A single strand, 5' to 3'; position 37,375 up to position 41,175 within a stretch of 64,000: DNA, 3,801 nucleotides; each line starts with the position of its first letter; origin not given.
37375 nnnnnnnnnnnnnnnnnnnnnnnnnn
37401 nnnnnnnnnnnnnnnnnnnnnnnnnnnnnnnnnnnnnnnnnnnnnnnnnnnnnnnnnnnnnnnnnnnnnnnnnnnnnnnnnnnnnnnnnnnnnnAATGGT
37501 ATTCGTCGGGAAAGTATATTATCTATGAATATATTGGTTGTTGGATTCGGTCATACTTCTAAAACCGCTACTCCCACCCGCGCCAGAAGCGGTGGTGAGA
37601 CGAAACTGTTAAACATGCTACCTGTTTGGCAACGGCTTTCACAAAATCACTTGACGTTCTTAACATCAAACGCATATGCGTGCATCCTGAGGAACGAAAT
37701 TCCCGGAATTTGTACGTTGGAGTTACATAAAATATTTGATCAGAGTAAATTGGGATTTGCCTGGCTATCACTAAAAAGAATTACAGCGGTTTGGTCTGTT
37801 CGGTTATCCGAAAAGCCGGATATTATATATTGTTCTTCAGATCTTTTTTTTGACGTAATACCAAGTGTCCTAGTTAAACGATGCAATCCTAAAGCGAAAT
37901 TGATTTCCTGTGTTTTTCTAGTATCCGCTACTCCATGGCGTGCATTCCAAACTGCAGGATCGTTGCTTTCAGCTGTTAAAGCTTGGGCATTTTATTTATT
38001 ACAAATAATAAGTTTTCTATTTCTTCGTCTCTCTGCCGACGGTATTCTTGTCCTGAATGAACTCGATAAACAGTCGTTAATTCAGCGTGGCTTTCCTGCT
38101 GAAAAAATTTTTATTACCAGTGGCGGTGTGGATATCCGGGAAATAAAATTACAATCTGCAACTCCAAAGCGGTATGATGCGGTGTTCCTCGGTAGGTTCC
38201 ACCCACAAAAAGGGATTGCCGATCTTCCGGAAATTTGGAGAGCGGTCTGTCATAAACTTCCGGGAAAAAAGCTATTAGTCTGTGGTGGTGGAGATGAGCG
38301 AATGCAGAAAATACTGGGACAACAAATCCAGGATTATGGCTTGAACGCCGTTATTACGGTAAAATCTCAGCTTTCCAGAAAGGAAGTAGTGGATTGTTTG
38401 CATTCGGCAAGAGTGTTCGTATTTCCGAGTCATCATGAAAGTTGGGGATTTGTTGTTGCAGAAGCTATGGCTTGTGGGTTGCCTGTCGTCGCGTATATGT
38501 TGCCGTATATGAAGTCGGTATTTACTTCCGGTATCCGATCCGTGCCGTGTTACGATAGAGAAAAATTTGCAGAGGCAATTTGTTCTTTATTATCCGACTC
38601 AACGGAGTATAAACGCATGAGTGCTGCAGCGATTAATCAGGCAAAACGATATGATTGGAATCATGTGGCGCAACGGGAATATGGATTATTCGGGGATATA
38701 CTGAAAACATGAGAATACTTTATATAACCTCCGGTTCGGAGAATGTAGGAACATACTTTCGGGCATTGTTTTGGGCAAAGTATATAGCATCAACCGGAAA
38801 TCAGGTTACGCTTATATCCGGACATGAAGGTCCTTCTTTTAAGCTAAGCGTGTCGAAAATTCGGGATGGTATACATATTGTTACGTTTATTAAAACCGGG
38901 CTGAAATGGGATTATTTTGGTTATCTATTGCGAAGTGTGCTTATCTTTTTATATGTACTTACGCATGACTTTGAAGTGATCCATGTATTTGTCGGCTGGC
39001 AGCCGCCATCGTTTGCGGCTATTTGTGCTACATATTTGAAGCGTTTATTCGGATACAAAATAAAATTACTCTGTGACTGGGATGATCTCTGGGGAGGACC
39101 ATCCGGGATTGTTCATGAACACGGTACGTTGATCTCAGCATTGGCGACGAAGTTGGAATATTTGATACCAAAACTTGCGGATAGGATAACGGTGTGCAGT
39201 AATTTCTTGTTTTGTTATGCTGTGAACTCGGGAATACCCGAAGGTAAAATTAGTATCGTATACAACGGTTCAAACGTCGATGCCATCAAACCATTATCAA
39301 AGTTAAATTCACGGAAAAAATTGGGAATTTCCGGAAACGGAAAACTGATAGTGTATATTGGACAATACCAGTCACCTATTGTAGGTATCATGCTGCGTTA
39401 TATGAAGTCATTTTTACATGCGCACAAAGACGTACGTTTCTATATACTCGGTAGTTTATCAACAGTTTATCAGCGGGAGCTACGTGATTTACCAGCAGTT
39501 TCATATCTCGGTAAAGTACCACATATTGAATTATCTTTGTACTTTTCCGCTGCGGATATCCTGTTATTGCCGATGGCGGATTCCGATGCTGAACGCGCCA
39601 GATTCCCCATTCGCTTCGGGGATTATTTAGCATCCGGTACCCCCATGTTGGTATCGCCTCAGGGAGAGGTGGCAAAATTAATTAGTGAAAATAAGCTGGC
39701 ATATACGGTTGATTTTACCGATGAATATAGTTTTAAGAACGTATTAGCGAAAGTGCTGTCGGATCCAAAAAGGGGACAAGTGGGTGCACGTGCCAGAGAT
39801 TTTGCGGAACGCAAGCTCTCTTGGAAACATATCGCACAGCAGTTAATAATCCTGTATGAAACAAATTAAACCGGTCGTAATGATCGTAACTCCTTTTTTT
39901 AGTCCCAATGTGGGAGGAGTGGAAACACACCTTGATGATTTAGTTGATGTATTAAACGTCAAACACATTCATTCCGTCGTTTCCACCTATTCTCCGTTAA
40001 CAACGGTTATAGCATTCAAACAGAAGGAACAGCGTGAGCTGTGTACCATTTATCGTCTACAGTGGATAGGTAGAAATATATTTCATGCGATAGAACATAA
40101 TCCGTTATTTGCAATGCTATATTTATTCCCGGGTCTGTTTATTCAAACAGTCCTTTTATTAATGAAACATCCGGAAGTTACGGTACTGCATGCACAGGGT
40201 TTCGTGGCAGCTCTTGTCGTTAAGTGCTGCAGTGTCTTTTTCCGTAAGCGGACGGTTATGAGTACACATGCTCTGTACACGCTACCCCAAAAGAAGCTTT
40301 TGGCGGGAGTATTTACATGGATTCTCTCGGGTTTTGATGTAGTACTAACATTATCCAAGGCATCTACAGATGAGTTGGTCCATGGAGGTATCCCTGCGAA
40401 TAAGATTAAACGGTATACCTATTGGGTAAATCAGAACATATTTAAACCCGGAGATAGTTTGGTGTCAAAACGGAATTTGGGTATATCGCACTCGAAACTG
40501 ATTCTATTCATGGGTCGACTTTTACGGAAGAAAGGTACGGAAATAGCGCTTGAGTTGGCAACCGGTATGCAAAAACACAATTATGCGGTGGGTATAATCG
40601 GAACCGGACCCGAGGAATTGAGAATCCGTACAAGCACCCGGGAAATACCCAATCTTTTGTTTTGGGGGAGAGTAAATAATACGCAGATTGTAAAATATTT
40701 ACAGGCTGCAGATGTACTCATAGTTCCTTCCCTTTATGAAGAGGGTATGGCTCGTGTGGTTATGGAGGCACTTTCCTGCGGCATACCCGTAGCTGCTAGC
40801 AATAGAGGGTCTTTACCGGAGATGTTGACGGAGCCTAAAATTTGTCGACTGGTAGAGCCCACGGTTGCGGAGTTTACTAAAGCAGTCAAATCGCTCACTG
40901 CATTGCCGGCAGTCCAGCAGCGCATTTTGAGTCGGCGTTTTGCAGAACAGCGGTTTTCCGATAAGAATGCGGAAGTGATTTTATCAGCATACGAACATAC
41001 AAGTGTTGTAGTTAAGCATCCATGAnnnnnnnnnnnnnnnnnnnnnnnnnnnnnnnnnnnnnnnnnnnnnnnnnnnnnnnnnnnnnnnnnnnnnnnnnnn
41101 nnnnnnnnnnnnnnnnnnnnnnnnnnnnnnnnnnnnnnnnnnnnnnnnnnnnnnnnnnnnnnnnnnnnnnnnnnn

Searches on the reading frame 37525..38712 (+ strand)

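Call 8: search_protein_families(library=pfam, proteins=[window:37525-38712:+], max_evalue=0.001)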
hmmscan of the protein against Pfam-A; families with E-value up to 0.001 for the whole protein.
window:37525-38712:+ (395 aa): 4 families
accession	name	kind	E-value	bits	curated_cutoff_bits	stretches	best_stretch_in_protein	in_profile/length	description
PF00534.26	Glycos_transf_1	-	1.9e-30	106.1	26.4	1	210-371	8-171/172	Glycosyl transferases group 1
PF13692.12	Glyco_trans_1_4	-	2.2e-24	86.8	27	1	218-358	3-142/142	Glycosyl transferases group 1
PF20706.3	GT4-conflict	-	1.3e-10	41.2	26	1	194-322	173-309/385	Family 4 Glycosyltransferase in conflict systems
PF13524.12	Glyco_trans_1_2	-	1.5e-08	35.2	25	1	264-383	20-140/144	Glycosyl transferase-like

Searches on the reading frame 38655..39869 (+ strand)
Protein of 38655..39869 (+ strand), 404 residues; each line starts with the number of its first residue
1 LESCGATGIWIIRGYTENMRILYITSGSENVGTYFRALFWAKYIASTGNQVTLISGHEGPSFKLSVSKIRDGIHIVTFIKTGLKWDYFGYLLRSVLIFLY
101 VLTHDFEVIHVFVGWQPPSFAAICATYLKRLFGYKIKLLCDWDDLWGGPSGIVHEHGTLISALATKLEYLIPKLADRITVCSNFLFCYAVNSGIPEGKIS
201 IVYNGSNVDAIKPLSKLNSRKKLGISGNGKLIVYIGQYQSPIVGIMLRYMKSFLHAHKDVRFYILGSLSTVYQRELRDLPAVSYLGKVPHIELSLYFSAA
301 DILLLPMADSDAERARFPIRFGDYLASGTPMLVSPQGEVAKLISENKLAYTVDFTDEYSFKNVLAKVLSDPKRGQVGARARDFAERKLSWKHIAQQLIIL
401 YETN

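Call 8: search_protein_families(library=pfam, proteins=[window:38655-39869:+], max_evalue=0.001)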
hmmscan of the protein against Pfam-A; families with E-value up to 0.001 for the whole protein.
window:38655-39869:+ (404 aa): 5 families
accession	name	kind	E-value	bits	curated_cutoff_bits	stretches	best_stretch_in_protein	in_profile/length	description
PF13692.12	Glyco_trans_1_4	-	2.2e-10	41.4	27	1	230-370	2-142/142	Glycosyl transferases group 1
PF13524.12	Glyco_trans_1_2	-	3.9e-10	40.3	25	1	253-398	5-143/144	Glycosyl transferase-like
PF00534.26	Glycos_transf_1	-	4e-10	39.9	26.4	1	218-380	4-169/172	Glycosyl transferases group 1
PF13439.12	Glyco_transf_4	-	3.8e-09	37.2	28.5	1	41-208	12-168/170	Glycosyltransferase Family 4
PF13579.12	Glyco_trans_4_4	-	9e-05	23.3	29.7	1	93-205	58-158/158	Glycosyl transferase 4-like domain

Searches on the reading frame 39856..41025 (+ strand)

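Call 9: search_protein_families(library=pfam, proteins=[window:39856-41025:+], max_evalue=0.001)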
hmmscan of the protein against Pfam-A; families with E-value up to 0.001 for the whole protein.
window:39856-41025:+ (389 aa): 6 families
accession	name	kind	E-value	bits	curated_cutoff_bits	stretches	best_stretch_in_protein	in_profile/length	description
PF00534.26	Glycos_transf_1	-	2.1e-25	89.7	26.4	1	211-355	13-163/172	Glycosyl transferases group 1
PF13692.12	Glyco_trans_1_4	-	1.1e-21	78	27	1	214-347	2-139/142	Glycosyl transferases group 1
PF13439.12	Glyco_transf_4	-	4.9e-10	40.1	28.5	1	19-185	1-160/170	Glycosyltransferase Family 4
PF13524.12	Glyco_trans_1_2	-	5.7e-05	23.5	25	1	260-361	27-125/144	Glycosyl transferase-like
PF20706.3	GT4-conflict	-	0.00018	21.1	26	1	274-340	271-336/385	Family 4 Glycosyltransferase in conflict systems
PF13579.12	Glyco_trans_4_4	-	0.00029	21.6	29.7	0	20-185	1-153/158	Glycosyl transferase 4-like domain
